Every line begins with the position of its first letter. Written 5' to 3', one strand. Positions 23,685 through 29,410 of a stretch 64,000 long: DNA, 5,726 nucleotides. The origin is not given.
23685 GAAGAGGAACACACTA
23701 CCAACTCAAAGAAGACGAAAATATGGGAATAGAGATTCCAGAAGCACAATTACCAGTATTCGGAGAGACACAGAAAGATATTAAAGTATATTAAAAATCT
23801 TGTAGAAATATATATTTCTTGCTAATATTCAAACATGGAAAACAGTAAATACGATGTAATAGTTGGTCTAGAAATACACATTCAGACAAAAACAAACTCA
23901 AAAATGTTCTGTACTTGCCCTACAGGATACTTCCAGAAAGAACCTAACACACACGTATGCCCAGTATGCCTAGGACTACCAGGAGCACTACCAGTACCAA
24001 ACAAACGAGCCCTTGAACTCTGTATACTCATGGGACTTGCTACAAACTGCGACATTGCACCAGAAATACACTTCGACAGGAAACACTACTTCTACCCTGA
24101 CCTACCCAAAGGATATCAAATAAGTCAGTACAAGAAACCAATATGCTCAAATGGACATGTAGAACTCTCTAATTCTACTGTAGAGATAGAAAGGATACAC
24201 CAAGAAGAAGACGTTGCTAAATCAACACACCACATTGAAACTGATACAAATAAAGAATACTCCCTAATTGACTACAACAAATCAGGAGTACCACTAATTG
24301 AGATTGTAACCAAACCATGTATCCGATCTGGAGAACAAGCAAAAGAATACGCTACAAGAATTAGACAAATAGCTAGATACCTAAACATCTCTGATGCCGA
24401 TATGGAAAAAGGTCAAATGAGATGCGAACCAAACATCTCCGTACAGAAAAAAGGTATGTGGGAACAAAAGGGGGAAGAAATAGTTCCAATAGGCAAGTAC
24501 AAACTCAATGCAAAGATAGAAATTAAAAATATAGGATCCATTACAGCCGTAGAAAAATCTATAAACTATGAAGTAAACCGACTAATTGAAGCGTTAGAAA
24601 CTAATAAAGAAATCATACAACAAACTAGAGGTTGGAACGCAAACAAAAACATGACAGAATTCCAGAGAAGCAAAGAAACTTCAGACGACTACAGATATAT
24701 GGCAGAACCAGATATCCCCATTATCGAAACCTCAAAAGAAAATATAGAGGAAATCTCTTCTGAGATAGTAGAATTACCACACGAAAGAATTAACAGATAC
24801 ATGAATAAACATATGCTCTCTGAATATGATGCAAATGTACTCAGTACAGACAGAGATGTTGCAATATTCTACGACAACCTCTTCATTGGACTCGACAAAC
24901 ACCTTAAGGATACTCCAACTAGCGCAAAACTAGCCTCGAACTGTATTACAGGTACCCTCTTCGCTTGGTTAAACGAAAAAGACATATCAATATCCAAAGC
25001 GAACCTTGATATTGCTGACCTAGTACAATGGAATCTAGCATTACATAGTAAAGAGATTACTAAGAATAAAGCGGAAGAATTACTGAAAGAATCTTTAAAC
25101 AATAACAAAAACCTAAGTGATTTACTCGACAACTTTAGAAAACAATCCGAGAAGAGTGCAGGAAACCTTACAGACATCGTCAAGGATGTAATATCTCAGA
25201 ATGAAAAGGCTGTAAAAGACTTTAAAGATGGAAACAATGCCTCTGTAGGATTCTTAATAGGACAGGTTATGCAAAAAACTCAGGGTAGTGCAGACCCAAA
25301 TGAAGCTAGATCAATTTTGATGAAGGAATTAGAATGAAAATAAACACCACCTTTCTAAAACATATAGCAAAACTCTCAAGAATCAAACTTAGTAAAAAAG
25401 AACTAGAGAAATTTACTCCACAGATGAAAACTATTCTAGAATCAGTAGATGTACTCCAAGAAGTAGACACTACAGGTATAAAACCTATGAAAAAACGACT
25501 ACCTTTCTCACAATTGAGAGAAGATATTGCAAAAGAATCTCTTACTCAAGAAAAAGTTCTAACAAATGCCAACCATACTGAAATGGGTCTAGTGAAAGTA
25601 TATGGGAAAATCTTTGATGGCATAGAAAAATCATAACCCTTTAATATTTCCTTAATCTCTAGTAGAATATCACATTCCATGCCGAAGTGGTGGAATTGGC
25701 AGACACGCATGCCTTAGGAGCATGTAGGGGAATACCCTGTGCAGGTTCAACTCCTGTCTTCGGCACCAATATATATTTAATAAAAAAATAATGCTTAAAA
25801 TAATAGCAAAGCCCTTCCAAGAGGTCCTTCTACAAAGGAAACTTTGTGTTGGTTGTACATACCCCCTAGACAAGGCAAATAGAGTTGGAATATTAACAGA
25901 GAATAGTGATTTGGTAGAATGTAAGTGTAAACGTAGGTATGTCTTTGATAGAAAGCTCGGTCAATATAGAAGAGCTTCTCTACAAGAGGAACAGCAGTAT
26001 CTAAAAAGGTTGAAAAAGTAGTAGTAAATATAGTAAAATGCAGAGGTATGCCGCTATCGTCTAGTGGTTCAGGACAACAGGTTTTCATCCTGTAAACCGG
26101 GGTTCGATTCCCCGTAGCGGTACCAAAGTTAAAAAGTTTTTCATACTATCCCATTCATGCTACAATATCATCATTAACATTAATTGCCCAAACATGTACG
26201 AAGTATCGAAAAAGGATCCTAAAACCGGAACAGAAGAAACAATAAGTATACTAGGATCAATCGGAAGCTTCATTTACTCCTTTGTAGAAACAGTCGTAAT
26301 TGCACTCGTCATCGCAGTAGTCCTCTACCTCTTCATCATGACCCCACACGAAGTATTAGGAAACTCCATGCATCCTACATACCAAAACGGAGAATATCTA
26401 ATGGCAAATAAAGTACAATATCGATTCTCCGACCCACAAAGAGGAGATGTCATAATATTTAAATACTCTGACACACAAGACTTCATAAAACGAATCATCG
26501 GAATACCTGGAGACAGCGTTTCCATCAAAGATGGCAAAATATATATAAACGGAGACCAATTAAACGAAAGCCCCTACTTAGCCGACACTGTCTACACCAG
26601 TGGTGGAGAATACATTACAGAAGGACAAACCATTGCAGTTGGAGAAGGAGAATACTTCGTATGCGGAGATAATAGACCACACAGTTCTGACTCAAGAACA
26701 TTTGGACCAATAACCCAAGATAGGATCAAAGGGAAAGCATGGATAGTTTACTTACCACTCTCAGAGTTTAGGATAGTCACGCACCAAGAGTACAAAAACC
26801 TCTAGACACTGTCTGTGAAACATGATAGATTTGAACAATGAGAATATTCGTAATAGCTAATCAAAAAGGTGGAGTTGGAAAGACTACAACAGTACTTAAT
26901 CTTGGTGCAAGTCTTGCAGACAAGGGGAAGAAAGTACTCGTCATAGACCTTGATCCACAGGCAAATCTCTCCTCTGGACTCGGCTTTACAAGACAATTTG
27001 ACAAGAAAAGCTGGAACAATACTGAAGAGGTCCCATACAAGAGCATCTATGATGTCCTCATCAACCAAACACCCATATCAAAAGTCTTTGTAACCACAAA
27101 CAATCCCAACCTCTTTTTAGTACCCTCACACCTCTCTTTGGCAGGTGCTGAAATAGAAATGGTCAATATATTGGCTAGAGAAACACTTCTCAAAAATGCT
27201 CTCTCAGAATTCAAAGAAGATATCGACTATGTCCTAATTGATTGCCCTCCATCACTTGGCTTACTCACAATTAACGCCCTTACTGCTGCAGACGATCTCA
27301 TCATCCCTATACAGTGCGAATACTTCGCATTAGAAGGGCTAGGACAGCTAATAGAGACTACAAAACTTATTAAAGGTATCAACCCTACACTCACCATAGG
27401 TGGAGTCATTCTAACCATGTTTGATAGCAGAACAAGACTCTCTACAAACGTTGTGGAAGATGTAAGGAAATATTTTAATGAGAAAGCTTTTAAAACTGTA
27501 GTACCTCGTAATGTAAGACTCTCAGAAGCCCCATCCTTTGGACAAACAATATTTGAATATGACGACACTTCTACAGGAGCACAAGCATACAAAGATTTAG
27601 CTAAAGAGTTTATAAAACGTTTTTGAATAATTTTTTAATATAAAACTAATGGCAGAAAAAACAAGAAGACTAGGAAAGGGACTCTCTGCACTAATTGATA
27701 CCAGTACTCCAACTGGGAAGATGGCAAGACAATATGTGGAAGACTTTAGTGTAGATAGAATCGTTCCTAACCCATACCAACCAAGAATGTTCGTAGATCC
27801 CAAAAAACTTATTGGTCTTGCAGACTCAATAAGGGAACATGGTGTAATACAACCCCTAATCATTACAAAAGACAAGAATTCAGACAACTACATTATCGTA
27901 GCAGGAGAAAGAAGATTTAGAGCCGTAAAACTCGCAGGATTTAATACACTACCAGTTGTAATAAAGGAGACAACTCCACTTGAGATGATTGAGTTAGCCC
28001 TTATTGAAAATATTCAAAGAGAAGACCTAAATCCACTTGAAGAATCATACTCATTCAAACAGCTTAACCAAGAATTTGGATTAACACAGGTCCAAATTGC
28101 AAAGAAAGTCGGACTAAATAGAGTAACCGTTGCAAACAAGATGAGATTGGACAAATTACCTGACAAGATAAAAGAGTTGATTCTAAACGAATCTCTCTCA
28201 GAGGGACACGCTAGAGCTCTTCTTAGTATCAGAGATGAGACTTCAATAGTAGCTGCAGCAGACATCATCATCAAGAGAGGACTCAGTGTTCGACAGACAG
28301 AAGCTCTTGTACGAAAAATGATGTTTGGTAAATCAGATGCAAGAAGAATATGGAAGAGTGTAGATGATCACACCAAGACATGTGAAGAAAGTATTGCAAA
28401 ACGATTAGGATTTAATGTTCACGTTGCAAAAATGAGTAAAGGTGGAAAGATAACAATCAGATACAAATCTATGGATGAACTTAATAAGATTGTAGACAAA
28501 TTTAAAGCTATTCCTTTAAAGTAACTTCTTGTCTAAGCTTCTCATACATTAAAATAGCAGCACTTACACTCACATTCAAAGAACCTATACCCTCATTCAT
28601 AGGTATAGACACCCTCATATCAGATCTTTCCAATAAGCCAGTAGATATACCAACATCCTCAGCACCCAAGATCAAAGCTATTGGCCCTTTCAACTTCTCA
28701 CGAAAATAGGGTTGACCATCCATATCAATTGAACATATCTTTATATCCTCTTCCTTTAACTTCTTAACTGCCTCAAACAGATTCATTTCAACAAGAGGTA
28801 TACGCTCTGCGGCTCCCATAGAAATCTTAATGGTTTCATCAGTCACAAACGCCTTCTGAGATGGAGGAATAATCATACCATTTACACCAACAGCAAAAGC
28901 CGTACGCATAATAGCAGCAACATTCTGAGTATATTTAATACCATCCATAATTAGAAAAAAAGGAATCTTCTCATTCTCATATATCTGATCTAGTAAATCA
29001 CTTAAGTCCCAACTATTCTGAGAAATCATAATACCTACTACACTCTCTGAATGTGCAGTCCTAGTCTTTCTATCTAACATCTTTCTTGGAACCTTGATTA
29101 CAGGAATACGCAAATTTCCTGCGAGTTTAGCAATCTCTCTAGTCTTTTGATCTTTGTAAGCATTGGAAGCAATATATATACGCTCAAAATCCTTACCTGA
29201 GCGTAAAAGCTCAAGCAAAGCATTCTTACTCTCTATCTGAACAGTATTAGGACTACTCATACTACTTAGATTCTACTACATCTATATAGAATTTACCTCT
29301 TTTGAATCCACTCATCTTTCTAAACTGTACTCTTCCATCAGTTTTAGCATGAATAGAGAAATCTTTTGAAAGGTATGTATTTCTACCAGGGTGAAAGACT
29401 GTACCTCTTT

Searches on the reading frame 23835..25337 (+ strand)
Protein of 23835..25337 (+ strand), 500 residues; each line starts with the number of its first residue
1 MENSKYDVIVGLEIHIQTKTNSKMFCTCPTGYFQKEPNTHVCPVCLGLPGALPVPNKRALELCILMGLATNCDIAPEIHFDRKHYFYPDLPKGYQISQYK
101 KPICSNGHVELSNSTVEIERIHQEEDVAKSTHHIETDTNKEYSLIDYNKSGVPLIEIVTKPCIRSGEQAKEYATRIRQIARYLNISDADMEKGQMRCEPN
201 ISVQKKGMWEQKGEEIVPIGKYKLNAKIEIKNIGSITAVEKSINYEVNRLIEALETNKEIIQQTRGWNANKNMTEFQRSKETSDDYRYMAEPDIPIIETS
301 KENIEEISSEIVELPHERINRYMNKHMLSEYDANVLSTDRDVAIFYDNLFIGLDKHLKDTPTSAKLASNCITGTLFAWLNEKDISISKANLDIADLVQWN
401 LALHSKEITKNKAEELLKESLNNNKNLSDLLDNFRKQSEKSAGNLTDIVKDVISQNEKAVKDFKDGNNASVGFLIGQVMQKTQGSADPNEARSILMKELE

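Call 60: search_protein_families(library=pfam, proteins=[window:23835-25337:+], max_evalue=0.00001)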
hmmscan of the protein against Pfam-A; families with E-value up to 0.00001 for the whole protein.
window:23835-25337:+ (500 aa): 2 families
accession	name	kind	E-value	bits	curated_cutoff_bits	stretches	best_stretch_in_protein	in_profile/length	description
PF02934.20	GatB_N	-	1e-105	353.3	23.4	1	8-304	1-276/277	GatB/GatE catalytic domain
PF02637.23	GatB_Yqey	-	1.8e-27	96.5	27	1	362-499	11-148/148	GatB domain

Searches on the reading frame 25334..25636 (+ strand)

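Call 60: search_protein_families(library=pfam, proteins=[window:25334-25636:+], max_evalue=0.00001)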
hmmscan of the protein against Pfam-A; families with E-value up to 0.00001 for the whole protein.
window:25334-25636:+ (100 aa): 1 family
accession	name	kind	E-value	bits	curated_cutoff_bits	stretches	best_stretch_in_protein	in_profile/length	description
PF02686.20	GatC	-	2.5e-18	66.5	23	1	19-89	1-66/66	Glu-tRNAGln amidotransferase C subunit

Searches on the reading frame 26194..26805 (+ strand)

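Call 60: search_protein_families(library=pfam, proteins=[window:26194-26805:+], max_evalue=0.00001)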
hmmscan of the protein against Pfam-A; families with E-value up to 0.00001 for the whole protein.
window:26194-26805:+ (203 aa): 1 family
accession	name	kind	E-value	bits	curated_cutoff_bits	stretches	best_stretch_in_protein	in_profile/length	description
PF10502.14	Peptidase_S26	-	2.9e-49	167.7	22.9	1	29-186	3-167/168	Signal peptidase, peptidase S26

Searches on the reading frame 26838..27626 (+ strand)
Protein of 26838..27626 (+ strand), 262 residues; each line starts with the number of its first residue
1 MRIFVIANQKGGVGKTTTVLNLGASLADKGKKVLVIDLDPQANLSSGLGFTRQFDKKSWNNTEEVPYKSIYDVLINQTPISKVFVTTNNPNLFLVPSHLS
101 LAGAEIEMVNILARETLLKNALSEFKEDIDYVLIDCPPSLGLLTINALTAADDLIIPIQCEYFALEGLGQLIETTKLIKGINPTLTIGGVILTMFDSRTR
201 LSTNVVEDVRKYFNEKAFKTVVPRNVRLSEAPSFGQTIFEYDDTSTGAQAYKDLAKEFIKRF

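Call 60: search_protein_families(library=pfam, proteins=[window:26838-27626:+], max_evalue=0.00001)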
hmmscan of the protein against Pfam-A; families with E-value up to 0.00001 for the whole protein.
window:26838-27626:+ (262 aa): 7 families
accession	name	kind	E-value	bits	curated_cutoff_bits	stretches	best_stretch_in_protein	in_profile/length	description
PF13614.12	AAA_31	-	2.7e-63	213.6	27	1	1-187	1-177/177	AAA domain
PF01656.29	CbiA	-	4.5e-28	98.1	25.4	1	5-238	2-125/125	CobQ/CobB/MinD/ParA nucleotide binding domain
PF09140.17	MipZ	-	1.3e-14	54.6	20.7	1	3-40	2-39/262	ATPase MipZ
PF00142.24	Fer4_NifH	-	5.7e-13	49.4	25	1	9-43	7-41/271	4Fe-4S iron sulfur cluster binding proteins, NifH/frxC family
PF06564.18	CBP_BcsQ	-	5.4e-12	46.2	21.3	1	1-256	1-231/234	Cellulose biosynthesis protein BcsQ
PF10609.15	ParA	-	3.8e-10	40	27.1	1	3-39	5-41/246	NUBPL iron-transfer P-loop NTPase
PF02374.21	ArsA_ATPase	-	1.2e-08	34.9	24.3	1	5-47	4-46/305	Anion-transporting ATPase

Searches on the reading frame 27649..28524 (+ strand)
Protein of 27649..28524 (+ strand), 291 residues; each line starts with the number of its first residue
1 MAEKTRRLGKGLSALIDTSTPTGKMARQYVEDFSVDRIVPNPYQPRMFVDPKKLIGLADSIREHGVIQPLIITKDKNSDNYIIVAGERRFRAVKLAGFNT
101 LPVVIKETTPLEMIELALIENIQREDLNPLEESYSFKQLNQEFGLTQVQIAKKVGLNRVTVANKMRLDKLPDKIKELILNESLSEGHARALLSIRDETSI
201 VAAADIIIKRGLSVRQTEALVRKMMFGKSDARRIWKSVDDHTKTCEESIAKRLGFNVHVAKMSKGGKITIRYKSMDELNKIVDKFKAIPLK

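Call 60: search_protein_families(library=pfam, proteins=[window:27649-28524:+], max_evalue=0.00001)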
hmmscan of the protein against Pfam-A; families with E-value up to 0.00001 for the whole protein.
window:27649-28524:+ (291 aa): 3 families
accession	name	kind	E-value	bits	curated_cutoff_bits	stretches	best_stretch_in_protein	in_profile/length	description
PF17762.8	HTH_ParB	-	5.8e-34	116.7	22.6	1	125-224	1-100/102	ParB HTH domain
PF02195.25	ParB_N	-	3.4e-29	101.2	26.3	1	30-123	3-95/95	ParB N-terminal domain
PF23552.2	ParB_C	-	9.3e-11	41.5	23.8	1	239-286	2-50/50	ParB dimerisation domain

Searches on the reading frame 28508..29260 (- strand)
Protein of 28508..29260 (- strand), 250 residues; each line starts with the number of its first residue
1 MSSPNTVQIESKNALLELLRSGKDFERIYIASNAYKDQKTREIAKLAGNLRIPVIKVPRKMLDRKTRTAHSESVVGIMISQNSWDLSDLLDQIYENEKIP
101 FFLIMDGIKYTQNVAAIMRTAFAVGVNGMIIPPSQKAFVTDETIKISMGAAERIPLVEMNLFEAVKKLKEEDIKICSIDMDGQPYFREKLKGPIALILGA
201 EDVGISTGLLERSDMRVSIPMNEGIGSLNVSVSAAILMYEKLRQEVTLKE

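Call 60: search_protein_families(library=pfam, proteins=[window:28508-29260:-], max_evalue=0.00001)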
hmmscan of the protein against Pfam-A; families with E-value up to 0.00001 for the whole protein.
window:28508-29260:- (250 aa): 2 families
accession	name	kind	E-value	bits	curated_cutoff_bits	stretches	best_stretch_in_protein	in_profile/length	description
PF00588.24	SpoU_methylase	-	1.5e-34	119.6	29.7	1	101-239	2-142/142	SpoU rRNA Methylase family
PF08032.17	SpoU_sub_bind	-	6.4e-11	42.9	22.8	1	12-76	5-68/76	RNA 2'-O ribose methyltransferase substrate binding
